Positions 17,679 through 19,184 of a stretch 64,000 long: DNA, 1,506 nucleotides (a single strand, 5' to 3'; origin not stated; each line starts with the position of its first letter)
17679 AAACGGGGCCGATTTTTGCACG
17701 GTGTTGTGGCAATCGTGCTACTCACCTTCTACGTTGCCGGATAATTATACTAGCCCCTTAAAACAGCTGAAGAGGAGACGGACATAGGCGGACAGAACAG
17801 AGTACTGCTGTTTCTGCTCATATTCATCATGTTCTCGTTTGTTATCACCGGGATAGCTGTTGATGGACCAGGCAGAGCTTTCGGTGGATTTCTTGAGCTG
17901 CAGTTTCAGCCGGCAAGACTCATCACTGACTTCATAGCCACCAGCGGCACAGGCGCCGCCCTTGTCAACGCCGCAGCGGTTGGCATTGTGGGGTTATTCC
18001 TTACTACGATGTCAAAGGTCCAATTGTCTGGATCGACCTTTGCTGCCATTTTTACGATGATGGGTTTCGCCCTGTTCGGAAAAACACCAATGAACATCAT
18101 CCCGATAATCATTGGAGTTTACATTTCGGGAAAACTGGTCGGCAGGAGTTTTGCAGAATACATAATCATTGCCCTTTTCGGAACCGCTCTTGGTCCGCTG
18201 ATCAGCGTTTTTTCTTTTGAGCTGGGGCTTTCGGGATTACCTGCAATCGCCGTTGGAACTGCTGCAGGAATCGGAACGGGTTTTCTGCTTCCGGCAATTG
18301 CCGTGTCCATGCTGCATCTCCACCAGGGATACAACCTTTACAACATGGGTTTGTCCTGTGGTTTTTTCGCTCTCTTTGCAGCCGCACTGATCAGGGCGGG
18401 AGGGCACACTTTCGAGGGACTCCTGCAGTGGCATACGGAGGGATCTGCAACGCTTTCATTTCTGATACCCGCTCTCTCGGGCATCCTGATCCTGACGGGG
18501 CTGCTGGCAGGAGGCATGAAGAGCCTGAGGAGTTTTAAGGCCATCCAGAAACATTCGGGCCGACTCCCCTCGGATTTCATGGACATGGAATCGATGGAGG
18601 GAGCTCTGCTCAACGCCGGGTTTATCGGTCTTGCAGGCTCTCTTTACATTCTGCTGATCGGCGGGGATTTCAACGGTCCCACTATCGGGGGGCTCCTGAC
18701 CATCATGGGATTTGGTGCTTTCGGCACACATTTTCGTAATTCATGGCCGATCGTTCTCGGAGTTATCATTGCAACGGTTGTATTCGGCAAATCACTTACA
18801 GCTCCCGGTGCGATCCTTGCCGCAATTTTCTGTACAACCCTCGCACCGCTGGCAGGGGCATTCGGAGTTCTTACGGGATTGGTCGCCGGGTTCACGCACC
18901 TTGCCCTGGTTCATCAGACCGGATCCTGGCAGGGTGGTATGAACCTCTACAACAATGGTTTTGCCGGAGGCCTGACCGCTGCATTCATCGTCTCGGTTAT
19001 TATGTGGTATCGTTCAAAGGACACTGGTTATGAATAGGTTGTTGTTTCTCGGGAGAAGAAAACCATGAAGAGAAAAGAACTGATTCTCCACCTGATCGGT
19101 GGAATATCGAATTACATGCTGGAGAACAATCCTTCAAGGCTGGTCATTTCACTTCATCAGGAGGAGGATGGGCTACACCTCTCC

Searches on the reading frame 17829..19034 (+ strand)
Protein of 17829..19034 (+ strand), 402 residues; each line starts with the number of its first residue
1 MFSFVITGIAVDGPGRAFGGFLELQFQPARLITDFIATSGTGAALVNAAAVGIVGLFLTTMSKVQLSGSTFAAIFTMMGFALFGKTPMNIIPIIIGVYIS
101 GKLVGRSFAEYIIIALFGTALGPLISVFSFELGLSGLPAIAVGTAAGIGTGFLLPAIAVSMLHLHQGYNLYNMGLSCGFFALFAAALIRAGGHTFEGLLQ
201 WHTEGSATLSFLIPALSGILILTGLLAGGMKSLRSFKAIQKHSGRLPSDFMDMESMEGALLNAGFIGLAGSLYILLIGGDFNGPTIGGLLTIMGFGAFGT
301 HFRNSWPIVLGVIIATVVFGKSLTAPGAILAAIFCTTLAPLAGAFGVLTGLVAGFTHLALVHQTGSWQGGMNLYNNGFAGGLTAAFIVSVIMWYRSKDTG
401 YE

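Call 5: search_protein_families(library=pfam, proteins=[window:17829-19034:+], max_evalue=0.0001)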
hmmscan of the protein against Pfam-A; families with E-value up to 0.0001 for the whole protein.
window:17829-19034:+ (402 aa): 1 family
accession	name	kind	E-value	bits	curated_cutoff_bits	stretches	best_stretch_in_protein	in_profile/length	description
PF07613.16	DUF1576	-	3.6e-99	330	25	2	16-189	4-177/178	Protein of unknown function (DUF1576)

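Call 37: search_protein_families(library=ncbifam, proteins=[window:17829-19034:+], max_evalue=0.001)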
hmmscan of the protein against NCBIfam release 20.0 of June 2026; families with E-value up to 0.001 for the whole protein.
window:17829-19034:+ (402 aa): 0 families
